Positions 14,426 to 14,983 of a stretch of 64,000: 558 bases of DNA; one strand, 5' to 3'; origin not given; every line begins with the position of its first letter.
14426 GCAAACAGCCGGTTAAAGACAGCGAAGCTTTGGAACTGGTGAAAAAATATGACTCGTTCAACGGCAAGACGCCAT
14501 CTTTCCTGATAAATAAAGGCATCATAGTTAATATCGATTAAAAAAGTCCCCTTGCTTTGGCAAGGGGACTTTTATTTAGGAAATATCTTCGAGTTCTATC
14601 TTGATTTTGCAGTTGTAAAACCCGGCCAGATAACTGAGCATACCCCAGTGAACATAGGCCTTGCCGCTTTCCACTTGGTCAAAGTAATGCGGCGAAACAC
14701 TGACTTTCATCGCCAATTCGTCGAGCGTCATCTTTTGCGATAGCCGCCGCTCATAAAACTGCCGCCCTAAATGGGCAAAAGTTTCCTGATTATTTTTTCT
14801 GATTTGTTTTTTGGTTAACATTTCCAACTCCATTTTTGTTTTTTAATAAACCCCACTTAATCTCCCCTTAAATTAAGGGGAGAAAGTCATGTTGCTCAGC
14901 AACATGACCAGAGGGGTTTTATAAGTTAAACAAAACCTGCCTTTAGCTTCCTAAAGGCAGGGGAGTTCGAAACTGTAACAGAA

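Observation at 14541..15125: Duplicated promoter - structured RNA - palindromes - XRE module, copy 1 (minus strand)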

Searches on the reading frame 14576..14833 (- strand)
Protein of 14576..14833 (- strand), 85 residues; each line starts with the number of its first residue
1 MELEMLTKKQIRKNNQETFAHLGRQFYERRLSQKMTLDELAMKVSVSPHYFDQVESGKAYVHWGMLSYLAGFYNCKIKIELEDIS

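Call 12: search_protein_families(library=pfam, proteins=[window:14576-14833:-], max_evalue=1)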
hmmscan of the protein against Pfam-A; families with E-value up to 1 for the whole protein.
window:14576-14833:- (85 aa): 6 families
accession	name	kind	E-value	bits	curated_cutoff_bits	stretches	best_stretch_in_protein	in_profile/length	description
PF13560.12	HTH_31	-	1.3e-05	25.8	27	1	21-74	1-55/64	Helix-turn-helix domain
PF00165.29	HTH_AraC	-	0.0067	17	26.6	1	30-51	4-25/42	Bacterial regulatory helix-turn-helix proteins, AraC family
PF13413.12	HTH_25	-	0.018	15.3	24.6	1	27-57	3-33/62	Helix-turn-helix domain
PF01381.28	HTH_3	-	0.039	14.4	23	1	28-59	3-34/55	Helix-turn-helix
PF12844.13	HTH_19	-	0.13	12.6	30.2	1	27-61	5-38/64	Helix-turn-helix domain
PF11796.13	DUF3323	-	0.19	12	26.6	1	31-62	135-166/209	Protein of unknown function N-terminus (DUF3323)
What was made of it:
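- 14576..14821 (-): XRE/Cro-type HTH gene, copy 1 (81 aa from MLTKKQ; stop codon included). The longer 85-aa ORF starting at 14833 is probably not used. Pfam HTH_31 E=1.3e-5, 25.8 bits, below the cut-off of 27 (call 12).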

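Call 14: find_homologous_proteins(query=window:14576-14833:-, max_evalue=0.001)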
Query window:14576-14833:- (85 aa): 14 proteins with E <= 0.001 among 14 candidates.
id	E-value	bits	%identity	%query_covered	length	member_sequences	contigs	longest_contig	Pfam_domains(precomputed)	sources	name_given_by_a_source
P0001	1.2e-49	183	98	100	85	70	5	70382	PF13560.13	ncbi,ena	-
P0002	1.2e-44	167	93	95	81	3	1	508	PF13560.13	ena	-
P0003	1.8e-39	151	84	94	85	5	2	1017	PF13560.13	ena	-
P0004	4.6e-34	133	76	92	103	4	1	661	-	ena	-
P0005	3.3e-33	131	76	93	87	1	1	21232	PF13560.13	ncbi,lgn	-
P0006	4.6e-33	130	78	92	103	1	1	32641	PF13560.13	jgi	-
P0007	3.4e-32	127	73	92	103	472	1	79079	PF13560.13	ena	-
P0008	1.6e-31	125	74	94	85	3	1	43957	PF13560.13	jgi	-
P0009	1.8e-31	125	73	92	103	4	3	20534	-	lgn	-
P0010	3.5e-31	124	73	91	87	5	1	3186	PF13560.13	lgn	-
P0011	5.0e-31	124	71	91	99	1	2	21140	-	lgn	-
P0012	6.8e-30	120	70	91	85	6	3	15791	PF13560.13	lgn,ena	-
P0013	7.2e-30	120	71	92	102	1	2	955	-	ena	-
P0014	2.2e-28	115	65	95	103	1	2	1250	-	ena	-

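Call 17: find_related_loci(query=A2, collection=genome_contigs, flank=3000)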
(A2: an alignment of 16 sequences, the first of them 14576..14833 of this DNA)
Query A2 (85 aa) in genome_contigs; peptide patterns used: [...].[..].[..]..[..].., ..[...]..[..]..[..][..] (x = any residue, [..] = any of these).
41 stretches matched a pattern; 5 encode a relative of the query (tblastn E <= 1e-3); 5 distinct loci.
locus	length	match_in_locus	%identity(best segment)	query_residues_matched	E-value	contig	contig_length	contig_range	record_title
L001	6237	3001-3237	76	5-83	1e-40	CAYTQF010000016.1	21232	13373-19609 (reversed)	MAG TPA_asm: uncultured Azospirillaceae bacterium isolate SRP199465_co2_47 genome assembly, contig: NODE_7096_length_212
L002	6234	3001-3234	74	5-82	4e-40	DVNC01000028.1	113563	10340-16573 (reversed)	MAG TPA_asm: Candidatus Scatocola faecipullorum isolate ChiW3-316 ChiW3__C73349_L113563_SRR5506726, whole genome shotgun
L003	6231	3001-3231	71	5-81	2e-38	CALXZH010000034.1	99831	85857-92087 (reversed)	MAG: uncultured Alphaproteobacteria bacterium isolate E27__bin373 genome assembly, contig: E27__k127_2611940, whole geno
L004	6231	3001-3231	70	5-81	1e-37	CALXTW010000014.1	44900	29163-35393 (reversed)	MAG: uncultured Alphaproteobacteria bacterium isolate BRZ_RR__bin74 genome assembly, contig: BRZ_RR__NODE_865_length_449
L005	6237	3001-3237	63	5-83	1e-35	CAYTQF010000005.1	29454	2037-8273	MAG TPA_asm: uncultured Azospirillaceae bacterium isolate SRP199465_co2_47 genome assembly, contig: NODE_3952_length_294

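Call 37: search_protein_families(library=ncbifam, proteins=[window:14576-14821:-], max_evalue=1)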
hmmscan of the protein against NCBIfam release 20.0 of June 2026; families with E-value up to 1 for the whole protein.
window:14576-14821:- (81 aa): 4 families
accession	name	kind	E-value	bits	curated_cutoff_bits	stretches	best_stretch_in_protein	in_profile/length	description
NF006015.0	PRK08154.1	subfamily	2.7e-06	26.8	204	1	5-74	18-87/314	anaerobic benzoate catabolism transcriptional regulator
NF047948.1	male_kill_WMK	equivalog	0.00073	19.1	300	1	12-67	157-212/300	WO male-killing family protein Wmk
TIGR03070.1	couple_hipB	subfamily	0.0031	17.4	71.65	1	18-62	3-47/58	type II toxin-antitoxin system Y4mF family antitoxin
NF047788.1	TransRegPocR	equivalog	0.0043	16.4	500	1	19-65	194-238/296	transcriptional regulator PocR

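Call 38: search_protein_families(library=padloc, proteins=[window:14576-14821:-], max_evalue=1)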
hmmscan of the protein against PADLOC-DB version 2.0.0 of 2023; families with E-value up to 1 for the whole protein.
window:14576-14821:- (81 aa): 2 families
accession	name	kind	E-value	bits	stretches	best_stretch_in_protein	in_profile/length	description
PDLC02926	HTH_VI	-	3.1e-05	22.2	1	18-72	2-56/92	-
PDLC03943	RmrA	-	0.00096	16.3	1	24-71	9-56/370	-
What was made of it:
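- Tried and rejected: Defence-system or toxin-antitoxin assignment of the protein: only weak generic HTH hits (calls 37, 38).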

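Call 39: search_solved_structures(query=A2, max_evalue=1)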
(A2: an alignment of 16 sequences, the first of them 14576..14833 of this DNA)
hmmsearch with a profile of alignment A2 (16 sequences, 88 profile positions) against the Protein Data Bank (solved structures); distinct sequences matched with E-value up to 1: 24.
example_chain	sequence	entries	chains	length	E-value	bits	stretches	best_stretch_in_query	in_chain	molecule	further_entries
9sf2_A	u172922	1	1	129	0.0037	20.3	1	19-71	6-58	Transcriptional regulator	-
3f51_A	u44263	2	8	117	0.011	18.8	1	17-63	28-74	Clp gene regulator (ClgR)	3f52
3ivp_A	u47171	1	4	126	0.024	17.7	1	8-53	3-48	Putative transposon-related DNA-binding protein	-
6rnz_A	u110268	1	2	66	0.03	17.4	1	18-74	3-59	HTH-type transcriptional regulator DdrOC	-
8tac_A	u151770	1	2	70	0.1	15.7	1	16-54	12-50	DBP48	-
6rnx_A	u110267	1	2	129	0.15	15.1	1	18-74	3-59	HTH-type transcriptional regulator DdrOC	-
6rmq_A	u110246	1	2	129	0.15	15.1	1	18-74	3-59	HTH-type transcriptional regulator DdrOC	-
1x57_A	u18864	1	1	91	0.16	15.1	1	17-56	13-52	Endothelial differentiation-related factor 1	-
6zvh_i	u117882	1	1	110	0.17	14.9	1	17-56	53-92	Endothelial differentiation-related factor 1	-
9b0q_CH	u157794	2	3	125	0.22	14.6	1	17-56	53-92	Endothelial differentiation-related factor 1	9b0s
9p73_CH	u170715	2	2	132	0.25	14.4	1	17-56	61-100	Endothelial differentiation-related factor 1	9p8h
7o81_AU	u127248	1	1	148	0.31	14.1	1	17-56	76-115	EDF1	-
9rpv_E4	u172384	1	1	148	0.31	14.1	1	17-56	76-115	Endothelial differentiation-related factor 1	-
1sq8_A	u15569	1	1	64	0.38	13.8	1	18-55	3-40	dh434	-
2wus_R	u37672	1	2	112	0.39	13.8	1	13-53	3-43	PUTATIVE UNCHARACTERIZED PROTEIN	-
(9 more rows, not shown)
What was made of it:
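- On XRE / Cro-C1 HTH protein superfamily: The PDB profile search finds XRE regulators at E=0.004-0.03 (call 39).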

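Call 42: predict_structure(alignment_id=A2)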
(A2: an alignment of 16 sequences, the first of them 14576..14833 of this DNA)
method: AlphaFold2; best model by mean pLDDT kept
length: 85 residues; sequences in the alignment: 16
mean_pLDDT: 87.0   pTM: 0.73
mean pLDDT of the five models: 87.0, 87.0, 85.5, 74.7, 73.5
residues with pLDDT >= 90: 35; 70-90: 45; 50-70: 5; < 50: 0
segments of 3 or more residues with pLDDT < 50: none
pLDDT, mean of each block of 10 residues (from residue 1): 77 87 93 93 90 91 88 87 69
secondary structure, 60 per line:
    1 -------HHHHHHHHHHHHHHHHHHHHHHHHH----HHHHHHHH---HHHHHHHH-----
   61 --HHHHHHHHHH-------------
elements in order: H8-32 H37-44 H48-55 H63-72
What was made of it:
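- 14576..14821 (-): AlphaFold pLDDT 87 with four helices (call 42).
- On XRE / Cro-C1 HTH protein superfamily: AlphaFold pLDDT 87 (call 42).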

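Call 47: fold_search(model_id=the predicted structure, library=pdb)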
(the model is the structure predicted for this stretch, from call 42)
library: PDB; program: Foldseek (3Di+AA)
matches with E <= 10: 475; with E <= 0.001: 0
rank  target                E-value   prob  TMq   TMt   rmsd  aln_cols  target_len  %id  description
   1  8tac_A                3.4e-03  1.00  0.67  0.82   3.4        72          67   21  Designed DNA binding protein (released 2024-08-28)
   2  3ivp_A                6.8e-03  1.00  0.64  0.48   1.3        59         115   22  The structure of a possible transposon-related DNA-binding protein from Clostridium difficile 630. (released 2009-09-22)
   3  8tac_B                8.7e-03  1.00  0.66  0.83   3.4        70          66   21  Designed DNA binding protein (released 2024-08-28)
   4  8dtq_B                1.1e-02  1.00  0.66  0.67   1.4        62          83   18  Crystal Structure of Staphylococcus aureus pSK41 Cop (released 2023-08-02)
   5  2b5a_B                1.1e-02  1.00  0.67  0.75   2.3        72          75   17  C.BclI, Control Element of the BclI Restriction-Modification System (released 2006-01-03)
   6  3ivp_C                1.1e-02  1.00  0.63  0.49   4.8        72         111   18  The structure of a possible transposon-related DNA-binding protein from Clostridium difficile 630. (released 2009-09-22)
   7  2b5a_C                1.1e-02  1.00  0.66  0.73   2.4        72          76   17  C.BclI, Control Element of the BclI Restriction-Modification System (released 2006-01-03)
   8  9sf2_A                1.2e-02  1.00  0.58  0.41   0.7        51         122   33  Phage Phi106 repressor in complex with AimX (released 2026-01-14)
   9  3f52_E                1.2e-02  1.00  0.63  0.68   1.3        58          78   28  Crystal structure of the clp gene regulator ClgR from C. glutamicum (released 2008-11-18)
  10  2b5a_A                1.3e-02  1.00  0.67  0.73   2.3        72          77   17  C.BclI, Control Element of the BclI Restriction-Modification System (released 2006-01-03)
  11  7o81_AU               1.3e-02  1.00  0.61  0.48   1.3        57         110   24  Rabbit 80S ribosome colliding in another ribosome stalled by the SARS-CoV-2 pseudoknot (released 2021-06-02)
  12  8ezt_B                1.5e-02  1.00  0.63  0.73   3.5        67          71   21  Crystal structure of HipB(Lp) from Legionella pneumophila (released 2023-09-27)
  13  8ezt_A                1.5e-02  1.00  0.62  0.74   3.6        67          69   21  Crystal structure of HipB(Lp) from Legionella pneumophila (released 2023-09-27)
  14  3f52_A                1.7e-02  1.00  0.61  0.67   1.4        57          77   28  Crystal structure of the clp gene regulator ClgR from C. glutamicum (released 2008-11-18)
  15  8ezt_C                2.1e-02  1.00  0.62  0.73   3.6        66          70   21  Crystal structure of HipB(Lp) from Legionella pneumophila (released 2023-09-27)
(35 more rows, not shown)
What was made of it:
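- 14576..14821 (-): Foldseek top hits are C.BclI, C.AhdI, HipB, ClgR, pSK41 Cop and 434 Cro (call 47).
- The protein has an XRE/Cro fold (calls 42, 47). XRE-fold proteins can bind RNA: EDF1/MBF1 on the ribosome is among the fold and sequence hits (calls 39, 47).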

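Call 52: list_cluster_members(proteins=[P0001, P0005, P0007])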
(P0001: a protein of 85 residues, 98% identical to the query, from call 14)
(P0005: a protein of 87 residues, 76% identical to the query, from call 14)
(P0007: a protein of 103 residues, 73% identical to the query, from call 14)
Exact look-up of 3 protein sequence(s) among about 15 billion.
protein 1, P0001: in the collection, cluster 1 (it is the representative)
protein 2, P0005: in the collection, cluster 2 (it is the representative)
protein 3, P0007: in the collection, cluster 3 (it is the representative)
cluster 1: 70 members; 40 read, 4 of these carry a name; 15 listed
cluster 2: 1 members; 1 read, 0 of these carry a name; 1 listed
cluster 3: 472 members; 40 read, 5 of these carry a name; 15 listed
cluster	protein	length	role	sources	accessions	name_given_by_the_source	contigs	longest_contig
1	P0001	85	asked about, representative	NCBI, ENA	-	-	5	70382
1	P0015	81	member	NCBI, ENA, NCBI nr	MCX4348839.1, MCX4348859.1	MAG: helix-turn-helix transcriptional regulator [Alphaproteobacteria bacterium] | helix-turn-helix transcriptional regulator [Alphaproteobacteria bacterium]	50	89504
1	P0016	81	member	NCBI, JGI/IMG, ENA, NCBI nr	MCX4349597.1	MAG: helix-turn-helix transcriptional regulator [Alphaproteobacteria bacterium] | helix-turn-helix transcriptional regulator [Alphaproteobacteria bacterium]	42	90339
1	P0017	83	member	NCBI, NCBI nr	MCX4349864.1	MAG: helix-turn-helix transcriptional regulator, partial [Alphaproteobacteria bacterium] | helix-turn-helix transcriptional regulator [Alphaproteobacteria bacterium]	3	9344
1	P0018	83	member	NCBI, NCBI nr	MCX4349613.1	MAG: helix-turn-helix transcriptional regulator, partial [Alphaproteobacteria bacterium] | helix-turn-helix transcriptional regulator [Alphaproteobacteria bacterium]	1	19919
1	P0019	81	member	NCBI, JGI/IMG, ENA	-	-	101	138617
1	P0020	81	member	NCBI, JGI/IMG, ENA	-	-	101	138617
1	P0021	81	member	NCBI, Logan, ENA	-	-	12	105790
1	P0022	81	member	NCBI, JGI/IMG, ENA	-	-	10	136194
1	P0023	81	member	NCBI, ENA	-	-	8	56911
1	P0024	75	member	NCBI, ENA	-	-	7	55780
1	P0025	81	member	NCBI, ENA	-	-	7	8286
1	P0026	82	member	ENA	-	-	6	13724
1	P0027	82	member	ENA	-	-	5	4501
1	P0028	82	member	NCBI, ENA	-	-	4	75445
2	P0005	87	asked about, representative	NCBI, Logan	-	-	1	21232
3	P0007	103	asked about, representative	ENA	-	-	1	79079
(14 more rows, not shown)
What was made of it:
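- On Brt RNA family (Bartonella): Two copies in the window, two in MAG CAYTQF01 (call 17), and at least five paralogues in one NCBI MAG (call 52).
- The module is multicopy within genomes (calls 17, 52).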

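Call 56: find_encoding_contigs(protein=P0007, flank=6000, max_places=5)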
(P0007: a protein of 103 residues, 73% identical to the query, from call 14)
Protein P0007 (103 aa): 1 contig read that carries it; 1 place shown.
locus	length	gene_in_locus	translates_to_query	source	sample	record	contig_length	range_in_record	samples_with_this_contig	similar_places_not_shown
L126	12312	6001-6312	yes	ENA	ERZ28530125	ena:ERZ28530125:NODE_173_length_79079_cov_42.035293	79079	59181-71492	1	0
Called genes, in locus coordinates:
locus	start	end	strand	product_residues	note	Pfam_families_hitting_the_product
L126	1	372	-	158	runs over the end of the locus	-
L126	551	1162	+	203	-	-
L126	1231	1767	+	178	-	-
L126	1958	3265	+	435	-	PF13173:AAA_14, PF13635:DUF4143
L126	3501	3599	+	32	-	-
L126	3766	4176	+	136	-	-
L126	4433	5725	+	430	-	PF00275:EPSP_synthase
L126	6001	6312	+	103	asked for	PF13560:HTH_31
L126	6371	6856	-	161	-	-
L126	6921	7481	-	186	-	PF28549:NDPSase_N, PF00293:NUDIX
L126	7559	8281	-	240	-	PF18912:DZR_2, PF00156:Pribosyltran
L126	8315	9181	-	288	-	PF02629:CoA_binding, PF00549:Ligase_CoA, PF13607:Succ_CoA_lig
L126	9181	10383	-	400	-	PF08442:ATP-grasp_2, PF13549:ATP-grasp_5 (faint), PF24948:Citrate_synth_N, PF00549:Ligase_CoA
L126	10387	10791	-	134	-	PF02657:SufE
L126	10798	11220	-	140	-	PF01883:FeS_assembly_P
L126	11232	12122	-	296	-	-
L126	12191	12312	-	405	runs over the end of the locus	PF00266:Aminotran_5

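Call 57: find_encoding_contigs(protein=P0012, flank=6000, max_places=4)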
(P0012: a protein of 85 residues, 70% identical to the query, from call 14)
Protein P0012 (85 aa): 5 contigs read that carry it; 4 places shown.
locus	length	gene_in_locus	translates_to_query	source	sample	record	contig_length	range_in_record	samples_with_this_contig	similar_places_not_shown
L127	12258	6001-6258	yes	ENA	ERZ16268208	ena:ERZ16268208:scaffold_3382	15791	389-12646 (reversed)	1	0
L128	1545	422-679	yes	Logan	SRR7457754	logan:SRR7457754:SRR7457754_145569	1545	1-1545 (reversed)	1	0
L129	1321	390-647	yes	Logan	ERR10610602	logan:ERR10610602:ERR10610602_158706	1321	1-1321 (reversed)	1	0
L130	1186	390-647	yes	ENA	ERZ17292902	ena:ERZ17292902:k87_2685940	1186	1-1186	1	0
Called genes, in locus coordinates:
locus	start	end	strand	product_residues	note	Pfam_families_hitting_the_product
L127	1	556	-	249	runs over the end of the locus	PF01464:SLT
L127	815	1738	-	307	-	PF05013:FGase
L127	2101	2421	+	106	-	-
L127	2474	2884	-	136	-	-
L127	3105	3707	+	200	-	PF00300:His_Phos_1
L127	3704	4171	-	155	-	PF04073:tRNA_edit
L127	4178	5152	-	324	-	PF01210:NAD_Gly3P_dh_N, PF07479:NAD_Gly3P_dh_C, PF20618:GPD_NAD_C_bact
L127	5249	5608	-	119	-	-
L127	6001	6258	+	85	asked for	PF13560:HTH_31 (weak)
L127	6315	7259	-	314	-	PF07549:Sec_GG, PF18949:DUF5693 (weak), PF02355:SecD_SecF_C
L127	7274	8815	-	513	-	PF07549:Sec_GG (weak), PF21760:SecD_1st, PF22599:SecDF_P1_head, PF02355:SecD_SecF_C, PF00873:ACR_tran (weak), PF03176:MMPL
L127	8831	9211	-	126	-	PF02699:YajC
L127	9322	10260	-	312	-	PF01476:LysM, PF23473:LysM3_LYK4_5 (faint), PF01476:LysM, PF01551:Peptidase_M23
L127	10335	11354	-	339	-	PF13426:PAS_9 (faint), PF00989:PAS, PF08448:PAS_4 (weak), PF00990:GGDEF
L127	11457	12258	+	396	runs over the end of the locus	?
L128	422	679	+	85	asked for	PF13560:HTH_31 (weak)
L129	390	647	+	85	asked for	PF13560:HTH_31 (weak)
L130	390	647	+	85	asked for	PF13560:HTH_31 (weak)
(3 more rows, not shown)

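Call 65: search_dna_similar(query=window:14576-14821:-, collection=plasmids, mode=protein, max_evalue=0.001, max_rows=30)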
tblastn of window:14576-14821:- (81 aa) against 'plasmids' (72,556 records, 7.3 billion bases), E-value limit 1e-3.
No match.
